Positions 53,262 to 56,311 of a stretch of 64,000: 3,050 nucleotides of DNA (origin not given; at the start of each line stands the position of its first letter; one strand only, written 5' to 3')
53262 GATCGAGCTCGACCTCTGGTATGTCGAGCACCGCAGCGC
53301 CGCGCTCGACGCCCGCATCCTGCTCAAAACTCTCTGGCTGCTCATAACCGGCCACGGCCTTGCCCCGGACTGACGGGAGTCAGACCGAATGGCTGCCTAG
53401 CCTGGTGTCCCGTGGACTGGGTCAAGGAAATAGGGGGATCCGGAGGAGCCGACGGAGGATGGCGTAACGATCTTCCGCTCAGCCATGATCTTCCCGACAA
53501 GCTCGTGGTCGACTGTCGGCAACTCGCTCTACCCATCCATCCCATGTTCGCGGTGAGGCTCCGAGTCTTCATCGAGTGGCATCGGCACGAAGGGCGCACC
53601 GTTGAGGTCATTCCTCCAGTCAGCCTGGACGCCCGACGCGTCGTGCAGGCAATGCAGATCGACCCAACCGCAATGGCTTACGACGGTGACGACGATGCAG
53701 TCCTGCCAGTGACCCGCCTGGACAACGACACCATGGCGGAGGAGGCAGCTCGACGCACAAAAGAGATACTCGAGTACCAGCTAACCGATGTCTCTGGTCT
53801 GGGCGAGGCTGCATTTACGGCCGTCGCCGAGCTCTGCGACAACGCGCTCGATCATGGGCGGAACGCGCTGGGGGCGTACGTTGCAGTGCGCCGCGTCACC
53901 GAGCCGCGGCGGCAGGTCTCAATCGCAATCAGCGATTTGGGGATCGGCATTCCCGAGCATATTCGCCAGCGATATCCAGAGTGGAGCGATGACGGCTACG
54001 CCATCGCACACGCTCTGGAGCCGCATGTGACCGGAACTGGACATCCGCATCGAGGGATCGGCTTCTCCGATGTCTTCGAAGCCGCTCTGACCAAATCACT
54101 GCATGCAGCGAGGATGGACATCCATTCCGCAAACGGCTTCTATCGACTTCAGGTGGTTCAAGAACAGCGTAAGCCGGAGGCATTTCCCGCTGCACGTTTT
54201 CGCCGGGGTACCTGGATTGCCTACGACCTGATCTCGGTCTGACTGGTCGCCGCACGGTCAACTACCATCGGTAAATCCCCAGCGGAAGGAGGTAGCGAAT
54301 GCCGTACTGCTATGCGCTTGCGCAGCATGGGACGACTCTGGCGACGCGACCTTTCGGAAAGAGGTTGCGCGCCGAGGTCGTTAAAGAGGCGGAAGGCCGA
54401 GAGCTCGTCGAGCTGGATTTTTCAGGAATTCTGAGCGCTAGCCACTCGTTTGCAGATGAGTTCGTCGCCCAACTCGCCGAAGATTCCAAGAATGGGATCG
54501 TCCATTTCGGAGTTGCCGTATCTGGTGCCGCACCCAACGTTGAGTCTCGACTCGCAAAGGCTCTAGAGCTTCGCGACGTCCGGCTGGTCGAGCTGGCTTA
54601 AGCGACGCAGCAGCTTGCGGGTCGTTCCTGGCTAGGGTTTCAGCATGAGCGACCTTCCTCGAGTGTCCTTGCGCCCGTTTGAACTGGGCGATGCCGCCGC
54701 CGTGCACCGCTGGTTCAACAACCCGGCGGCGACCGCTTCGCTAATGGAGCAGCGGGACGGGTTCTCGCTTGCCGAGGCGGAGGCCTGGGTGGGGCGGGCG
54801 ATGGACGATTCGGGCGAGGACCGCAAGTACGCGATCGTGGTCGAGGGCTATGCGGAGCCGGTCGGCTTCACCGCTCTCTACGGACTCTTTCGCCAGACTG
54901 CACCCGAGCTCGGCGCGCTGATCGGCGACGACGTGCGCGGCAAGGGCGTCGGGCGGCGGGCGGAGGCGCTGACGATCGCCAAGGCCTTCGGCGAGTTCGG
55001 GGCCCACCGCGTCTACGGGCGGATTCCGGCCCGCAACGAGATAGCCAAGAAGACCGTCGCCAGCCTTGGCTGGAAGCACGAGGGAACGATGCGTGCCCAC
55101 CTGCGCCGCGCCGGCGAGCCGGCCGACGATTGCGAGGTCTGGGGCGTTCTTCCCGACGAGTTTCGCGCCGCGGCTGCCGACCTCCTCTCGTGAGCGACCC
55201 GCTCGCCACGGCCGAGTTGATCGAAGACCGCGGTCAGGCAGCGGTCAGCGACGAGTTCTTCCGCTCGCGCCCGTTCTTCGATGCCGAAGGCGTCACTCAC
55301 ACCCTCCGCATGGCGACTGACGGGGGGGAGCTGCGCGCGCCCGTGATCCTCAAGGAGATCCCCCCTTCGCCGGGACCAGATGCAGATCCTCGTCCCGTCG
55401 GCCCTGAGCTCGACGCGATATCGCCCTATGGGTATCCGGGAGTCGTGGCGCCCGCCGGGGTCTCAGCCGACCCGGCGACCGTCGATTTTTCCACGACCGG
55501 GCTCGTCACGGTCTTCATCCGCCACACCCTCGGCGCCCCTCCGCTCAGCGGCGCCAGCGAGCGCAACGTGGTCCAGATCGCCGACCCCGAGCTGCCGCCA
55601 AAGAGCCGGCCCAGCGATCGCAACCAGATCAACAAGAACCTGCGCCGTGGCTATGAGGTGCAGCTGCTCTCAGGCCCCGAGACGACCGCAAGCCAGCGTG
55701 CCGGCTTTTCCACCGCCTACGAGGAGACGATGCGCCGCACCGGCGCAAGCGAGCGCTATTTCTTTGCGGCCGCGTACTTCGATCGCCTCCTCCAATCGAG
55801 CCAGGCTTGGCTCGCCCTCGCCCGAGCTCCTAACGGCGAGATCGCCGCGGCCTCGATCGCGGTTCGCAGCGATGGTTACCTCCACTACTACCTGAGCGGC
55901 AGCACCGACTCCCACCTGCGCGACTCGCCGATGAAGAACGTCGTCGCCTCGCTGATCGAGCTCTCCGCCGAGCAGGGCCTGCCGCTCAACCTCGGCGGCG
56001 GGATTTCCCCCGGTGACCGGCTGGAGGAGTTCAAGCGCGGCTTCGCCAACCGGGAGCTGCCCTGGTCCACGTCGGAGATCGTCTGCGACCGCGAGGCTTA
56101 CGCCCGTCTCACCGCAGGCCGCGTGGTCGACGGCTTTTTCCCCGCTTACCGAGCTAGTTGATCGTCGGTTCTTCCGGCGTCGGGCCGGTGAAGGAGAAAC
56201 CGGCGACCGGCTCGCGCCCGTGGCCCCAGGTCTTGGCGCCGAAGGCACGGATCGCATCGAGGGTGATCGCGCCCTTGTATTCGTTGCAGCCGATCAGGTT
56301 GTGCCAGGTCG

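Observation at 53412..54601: Orphan GHKL-ATPase + STAS-like (DUF4325-type) gene pair in a lower-GC islet: candidate uncharacterised partner-switching or conflict module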

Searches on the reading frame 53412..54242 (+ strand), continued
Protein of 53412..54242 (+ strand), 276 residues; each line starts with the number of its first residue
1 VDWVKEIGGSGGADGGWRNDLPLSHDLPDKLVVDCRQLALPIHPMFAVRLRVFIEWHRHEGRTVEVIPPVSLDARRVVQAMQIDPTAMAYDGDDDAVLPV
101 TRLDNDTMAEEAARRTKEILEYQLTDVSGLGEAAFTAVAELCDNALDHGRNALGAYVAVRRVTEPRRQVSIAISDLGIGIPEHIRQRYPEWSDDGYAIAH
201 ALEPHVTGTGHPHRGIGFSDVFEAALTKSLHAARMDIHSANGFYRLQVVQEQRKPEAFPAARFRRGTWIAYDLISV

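Call 86: search_protein_families(library=pfam, proteins=[L007:2095-3177:+, L007:3164-4681:-, L028:7097-7504:+, L028:9528-10019:+, L031:3693-4940:-, L031:6279-6608:+, L032:6893-7810:-, L032:9335-9652:+, L040:6165-8006:-, L040:9366-9827:+], max_evalue=0.001)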
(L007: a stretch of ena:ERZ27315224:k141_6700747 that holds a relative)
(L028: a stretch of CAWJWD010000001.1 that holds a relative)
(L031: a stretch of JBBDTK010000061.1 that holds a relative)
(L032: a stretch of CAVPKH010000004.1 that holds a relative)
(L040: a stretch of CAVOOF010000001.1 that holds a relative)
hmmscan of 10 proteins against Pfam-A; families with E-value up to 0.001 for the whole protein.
L007:2095-3177:+ (361 aa): 0 families

L007:3164-4681:- (506 aa): 1 family
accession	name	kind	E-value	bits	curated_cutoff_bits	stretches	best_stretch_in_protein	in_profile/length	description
PF13231.12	PMT_2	-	0.00024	21.8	26.1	1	86-191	4-113/160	Dolichyl-phosphate-mannose-protein mannosyltransferase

L028:7097-7504:+ (136 aa): 4 families
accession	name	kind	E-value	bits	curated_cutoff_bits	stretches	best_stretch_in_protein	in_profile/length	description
PF01381.28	HTH_3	-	3.4e-12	46.7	23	1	45-94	3-52/55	Helix-turn-helix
PF13560.12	HTH_31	-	4e-08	33.9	27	1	39-92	2-56/64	Helix-turn-helix domain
PF12844.13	HTH_19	-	2e-06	28.1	30.2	1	45-92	6-53/64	Helix-turn-helix domain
PF13744.12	HTH_37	-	6.1e-06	26.4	27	1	31-98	15-79/80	Helix-turn-helix domain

L028:9528-10019:+ (164 aa): 1 family
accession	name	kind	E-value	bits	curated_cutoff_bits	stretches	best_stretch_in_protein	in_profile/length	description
PF10604.15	Polyketide_cyc2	-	2.4e-06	28.3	27.4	1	4-156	2-140/142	Polyketide cyclase / dehydrase and lipid transport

L031:3693-4940:- (416 aa): 3 families
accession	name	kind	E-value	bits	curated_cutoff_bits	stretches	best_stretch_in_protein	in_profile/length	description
PF13365.12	Trypsin_2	-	6.5e-21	76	27.6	1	243-376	1-142/144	Trypsin-like peptidase domain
PF02674.22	Colicin_V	-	7.4e-09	36.2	29.3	1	40-181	1-141/144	Colicin V production protein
PF00089.32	Trypsin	-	3.8e-08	33.8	20.6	1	244-395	28-213/220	Trypsin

L031:6279-6608:+ (110 aa): 2 families
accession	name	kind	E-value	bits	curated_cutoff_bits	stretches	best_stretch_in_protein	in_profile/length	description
PF01638.23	HxlR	-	1.4e-30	105.4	20.8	1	23-109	1-87/91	HxlR-like helix-turn-helix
PF03551.20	PadR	-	4.1e-05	23.9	27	1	61-93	37-71/75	Transcriptional regulator PadR-like family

L032:6893-7810:- (306 aa): 1 family
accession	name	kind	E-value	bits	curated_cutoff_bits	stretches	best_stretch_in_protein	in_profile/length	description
PF19459.4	DUF5996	-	3.6e-83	279.5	25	1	5-293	1-292/296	Family of unknown function (DUF5996)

L032:9335-9652:+ (106 aa): 3 families
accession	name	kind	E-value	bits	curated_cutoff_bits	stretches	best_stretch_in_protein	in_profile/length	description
PF14542.12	Acetyltransf_CG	-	2.4e-25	88.9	30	1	16-89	1-76/80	GCN5-related N-acetyl-transferase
PF00583.31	Acetyltransf_1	-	2.9e-06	28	20.7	1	12-74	31-96/116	Acetyltransferase (GNAT) family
PF13508.13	Acetyltransf_7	-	0.00038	21.2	27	1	21-71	10-62/84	Acetyltransferase (GNAT) domain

L040:6165-8006:- (614 aa): 0 families

L040:9366-9827:+ (154 aa): 2 families
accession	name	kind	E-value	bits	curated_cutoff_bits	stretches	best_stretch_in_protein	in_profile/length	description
PF13411.12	MerR_1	-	6.1e-14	52.3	21.6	1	42-103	2-62/69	MerR HTH family regulatory protein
PF00376.29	MerR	-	5.6e-12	45.7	28.2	1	42-78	1-38/38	MerR family regulatory protein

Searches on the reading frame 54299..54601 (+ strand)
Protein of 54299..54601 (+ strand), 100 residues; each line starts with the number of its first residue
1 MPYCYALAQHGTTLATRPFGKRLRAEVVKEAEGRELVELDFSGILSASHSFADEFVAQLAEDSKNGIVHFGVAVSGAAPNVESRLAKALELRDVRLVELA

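Call 3: search_protein_families(library=pfam, proteins=[window:54299-54601:+], max_evalue=0.1)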
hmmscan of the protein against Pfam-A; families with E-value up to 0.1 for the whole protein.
window:54299-54601:+ (100 aa): 1 family
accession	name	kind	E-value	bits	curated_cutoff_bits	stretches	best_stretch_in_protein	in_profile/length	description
PF14213.11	DUF4325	-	1.8e-08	34.4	23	1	20-62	2-44/64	STAS-like domain of unknown function (DUF4325)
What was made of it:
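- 54299..54601 (+): Gene 2 ('S'): 100-aa STAS-only DUF4325 protein, the predicted kinase substrate. Pfam DUF4325 34.4 bits (call 3).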

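Call 4: search_protein_families(library=padloc, proteins=[window:54299-54601:+], max_evalue=1)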
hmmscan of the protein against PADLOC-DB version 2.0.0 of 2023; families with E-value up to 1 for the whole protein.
window:54299-54601:+ (100 aa): 1 family
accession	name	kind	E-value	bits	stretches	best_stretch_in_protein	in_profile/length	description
PDLC02567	DrmA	-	0.044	8.8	1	12-67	311-367/1750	DrmA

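Call 5: search_protein_families(library=ncbifam, proteins=[window:54299-54601:+], max_evalue=1)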
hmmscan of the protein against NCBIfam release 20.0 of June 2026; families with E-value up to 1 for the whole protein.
window:54299-54601:+ (100 aa): 2 families
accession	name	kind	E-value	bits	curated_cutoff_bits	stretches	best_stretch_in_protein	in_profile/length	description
NF000988.0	PRK00103.2-2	equivalog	0.02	14.9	199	1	19-88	50-120/156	23S rRNA (pseudouridine(1915)-N(3))-methyltransferase RlmH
NF010192.0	PRK13671.1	equivalog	0.062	12.8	238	1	15-71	47-100/298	nucleotidyltransferase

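Call 7: find_homologous_proteins(query=window:54299-54601:+, max_evalue=0.001)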
Query window:54299-54601:+ (100 aa): 39 proteins with E <= 0.001 among 64 candidates.
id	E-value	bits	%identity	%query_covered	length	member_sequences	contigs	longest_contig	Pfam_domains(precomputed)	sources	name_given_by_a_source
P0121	1.7e-51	190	94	100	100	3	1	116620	PF14213.12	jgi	jgi:STAS-like domain of unknown function (DUF4325)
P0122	3.7e-48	179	86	100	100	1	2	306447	PF14213.12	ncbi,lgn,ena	-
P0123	6.9e-48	178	85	100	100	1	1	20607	PF14213.12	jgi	jgi:STAS-like domain of unknown function (DUF4325)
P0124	3.2e-46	173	85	100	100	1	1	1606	PF14213.12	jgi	jgi:hypothetical protein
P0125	5.7e-45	169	84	100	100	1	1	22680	PF14213.12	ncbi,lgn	-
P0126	3.6e-44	167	81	100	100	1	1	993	PF14213.12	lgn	-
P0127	2.1e-43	164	80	100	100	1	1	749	PF14213.12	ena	-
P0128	1.7e-39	152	76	100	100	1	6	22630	PF14213.12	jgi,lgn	jgi:small ligand-binding sensory domain FIST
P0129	1.1e-38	149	75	100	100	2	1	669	PF14213.12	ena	-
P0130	2.9e-38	148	73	100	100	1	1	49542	PF14213.12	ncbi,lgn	ncbi:MAG TPA: STAS-like domain-containing protein [Solirubrobacterales bacterium]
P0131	2.2e-36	142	71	100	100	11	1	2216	PF14213.12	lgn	-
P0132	2.9e-36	141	69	99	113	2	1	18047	PF14213.12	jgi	jgi:hypothetical protein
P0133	4.2e-36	141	69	100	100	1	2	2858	PF14213.12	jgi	jgi:small ligand-binding sensory domain FIST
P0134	1.1e-35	139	71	100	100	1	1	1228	PF14213.12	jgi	jgi:hypothetical protein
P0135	1.7e-34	136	68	98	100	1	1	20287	PF14213.12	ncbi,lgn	-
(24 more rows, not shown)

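Call 28: predict_structure(alignment_id=A2)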
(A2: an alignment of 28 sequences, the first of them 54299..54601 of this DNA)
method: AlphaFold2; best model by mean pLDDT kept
length: 100 residues; sequences in the alignment: 28
mean_pLDDT: 90.7   pTM: 0.81
mean pLDDT of the five models: 90.7, 81.2, 76.1, 75.9, 74.7
residues with pLDDT >= 90: 79; 70-90: 17; 50-70: 3; < 50: 1
segments of 3 or more residues with pLDDT < 50: none
pLDDT, mean of each block of 10 residues (from residue 1): 87 89 94 92 92 95 93 92 94 79
secondary structure, 60 per line:
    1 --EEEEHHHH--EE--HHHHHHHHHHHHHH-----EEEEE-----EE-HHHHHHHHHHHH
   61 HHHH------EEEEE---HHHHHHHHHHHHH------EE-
elements in order: E3-6 H7-10 H17-30 E36-40 H49-64 E71-75 H79-91
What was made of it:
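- On VapKSC: The C-terminal extension is absent: the last STAS helix ends at residue 91 of 100 (call 28).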

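Call 32: fold_search(model_id=the predicted structure, library=pdb)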
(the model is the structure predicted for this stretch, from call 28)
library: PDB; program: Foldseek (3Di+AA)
matches with E <= 10: 765; with E <= 0.001: 0
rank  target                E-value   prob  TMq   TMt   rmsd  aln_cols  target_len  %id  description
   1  6jhk_B                2.2e-03  1.00  0.62  0.55   4.6        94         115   15  Crystal Structure of Bacillus subtilis RsbS (released 2019-09-11)
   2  7lhv_A                3.0e-03  1.00  0.56  0.12   4.3        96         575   16  Structure of Arabidopsis thaliana sulfate transporter AtSULTR4;1 (released 2021-08-11)
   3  1tid_B                1.2e-02  1.00  0.61  0.53   3.4        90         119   21  Crystal Structures of the ADP and ATP bound forms of the Bacillus Anti-sigma factor SpoIIAB in complex with the Anti-a (released 2004-06-15)
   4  7ch1_A                1.3e-02  0.99  0.49  0.09   5.6        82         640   13  The overall structure of SLC26A9 (released 2020-08-26)
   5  9iar_A                1.4e-02  0.99  0.61  0.13   3.6        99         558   16  Sulfate transporter SLC26A11 in nanodiscs with nanobody Nb11 (released 2026-03-04)
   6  9ikv_A                2.8e-02  0.96  0.54  0.12   4.5        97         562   10  human SLC26A7 with iodide (released 2025-07-02)
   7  8sgw_C                3.0e-02  0.92  0.43  0.08   6.9        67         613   13  Pendrin in complex with chloride (released 2024-02-07)
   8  7v73                  3.2e-02  0.93  0.49  0.10   6.7        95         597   16  Thermostabilized human prestin in complex with chloride (released 2022-08-31)
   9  8x1t_B                3.4e-02  0.89  0.39  0.07   3.1        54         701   15  Cryo-EM structure of human DRA (SLC26A3) bound with sulfate (released 2025-05-14)
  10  9ias_A                5.1e-02  0.99  0.60  0.13   2.8        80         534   19  Sulfate transporter SLC26A11 in nanodiscs with nanobody Nb4 (released 2026-03-04)
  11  3llo                  5.1e-02  0.95  0.48  0.38   3.5        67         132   15  Crystal structure of the STAS domain of motor protein prestin (anion transporter SLC26A5) (released 2010-05-26)
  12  1til_B                5.4e-02  0.98  0.62  0.54   3.3        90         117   18  Crystal Structures of the ADP and ATP bound forms of the Bacillus Anti-sigma factor SpoIIAB in complex with the Anti-a (released 2004-06-15)
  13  1thn_B                5.8e-02  0.96  0.59  0.53   3.5        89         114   21  Crystal Structures of the ADP and ATP bound forms of the Bacillus Anti-sigma factor SpoIIAB in complex with the Anti-a (released 2004-06-15)
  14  7xul_A                6.6e-02  0.77  0.38  0.07   3.1        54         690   15  Human SLC26A3 in complex with Tenidap (released 2023-05-24)
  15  9ikx_A                7.1e-02  0.82  0.46  0.11   4.4        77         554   12  human SLC26A7 apo state (released 2025-07-02)
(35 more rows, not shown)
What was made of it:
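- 54299..54601 (+): AF2 pLDDT 90.7, and the fold matches RsbS and SpoIIAA (calls 28, 32).
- Closest known: SpoIIAB-SpoIIAA and RsbW-RsbV partner-switching modules. Same: RsbS and SpoIIAA are the best fold matches of S (call 32).
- Checked: The AF2 model (pLDDT 90.7) best matches RsbS, SpoIIAA and SLC26 STAS domains (TM about 0.6, calls 28, 32).
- The S fold matches RsbS and SpoIIAA (call 32).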

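Call 44: search_solved_structures(query=A2, max_evalue=10, show_alignments=2)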
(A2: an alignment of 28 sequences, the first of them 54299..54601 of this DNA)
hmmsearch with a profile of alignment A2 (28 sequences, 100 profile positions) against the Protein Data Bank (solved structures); distinct sequences matched with E-value up to 10: 7.
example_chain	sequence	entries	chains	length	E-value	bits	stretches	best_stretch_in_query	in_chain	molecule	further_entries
7c7y_A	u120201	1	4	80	0.0072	19.5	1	40-98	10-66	Uncharacterized protein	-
9z7o_A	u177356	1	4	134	0.26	14.5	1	20-89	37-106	Escherichia VapS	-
7q6f_A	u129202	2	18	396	0.36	14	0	29-88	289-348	Cell division protein FtsA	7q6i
4ggo_A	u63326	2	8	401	0.41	13.9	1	49-81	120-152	Trans-2-enoyl-CoA reductase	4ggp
4fbg_A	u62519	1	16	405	0.41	13.9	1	49-81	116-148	Putative reductase TDE_0597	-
9m8o_P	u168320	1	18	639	1.2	12.3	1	53-89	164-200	Gp18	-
9z71_A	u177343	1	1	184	1.5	12.1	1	21-72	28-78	Winged helix-turn-helix transcriptional regulator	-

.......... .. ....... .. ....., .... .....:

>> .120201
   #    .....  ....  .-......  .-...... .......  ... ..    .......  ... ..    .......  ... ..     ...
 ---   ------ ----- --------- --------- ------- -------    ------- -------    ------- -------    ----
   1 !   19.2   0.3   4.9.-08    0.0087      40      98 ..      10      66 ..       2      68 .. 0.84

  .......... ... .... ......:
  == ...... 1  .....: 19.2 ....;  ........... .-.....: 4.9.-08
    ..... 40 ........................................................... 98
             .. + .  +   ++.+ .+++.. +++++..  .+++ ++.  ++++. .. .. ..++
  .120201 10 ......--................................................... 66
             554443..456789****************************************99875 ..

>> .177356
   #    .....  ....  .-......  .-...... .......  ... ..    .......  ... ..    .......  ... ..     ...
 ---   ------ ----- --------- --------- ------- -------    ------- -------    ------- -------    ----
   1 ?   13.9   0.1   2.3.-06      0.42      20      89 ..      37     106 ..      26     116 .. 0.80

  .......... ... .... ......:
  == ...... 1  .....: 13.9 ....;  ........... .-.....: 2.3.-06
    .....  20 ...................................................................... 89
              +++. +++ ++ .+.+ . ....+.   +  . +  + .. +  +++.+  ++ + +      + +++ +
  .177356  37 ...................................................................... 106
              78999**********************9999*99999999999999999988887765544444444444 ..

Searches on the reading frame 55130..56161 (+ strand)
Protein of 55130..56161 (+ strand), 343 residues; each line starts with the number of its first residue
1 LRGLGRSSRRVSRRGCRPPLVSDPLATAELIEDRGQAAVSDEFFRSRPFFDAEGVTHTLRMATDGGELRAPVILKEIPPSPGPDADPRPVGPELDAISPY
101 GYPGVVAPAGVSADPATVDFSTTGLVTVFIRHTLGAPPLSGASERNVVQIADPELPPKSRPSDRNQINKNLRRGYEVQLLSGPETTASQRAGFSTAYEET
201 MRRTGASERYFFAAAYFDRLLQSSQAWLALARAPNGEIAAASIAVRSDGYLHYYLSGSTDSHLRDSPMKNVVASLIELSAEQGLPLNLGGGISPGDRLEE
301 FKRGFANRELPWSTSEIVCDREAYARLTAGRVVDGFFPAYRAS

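Call 3: search_protein_families(library=pfam, proteins=[window:55130-56161:+], max_evalue=0.1)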
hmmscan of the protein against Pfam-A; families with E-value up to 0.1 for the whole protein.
window:55130-56161:+ (343 aa): 2 families
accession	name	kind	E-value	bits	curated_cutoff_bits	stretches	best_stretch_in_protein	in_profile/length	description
PF13480.13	Acetyltransf_6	-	4e-09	37.2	22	1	164-292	4-138/143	Acetyltransferase (GNAT) domain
PF09924.15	LPG_synthase_C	-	0.0034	17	27.5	1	147-246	103-199/298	Phosphatidylglycerol lysyltransferase, C-terminal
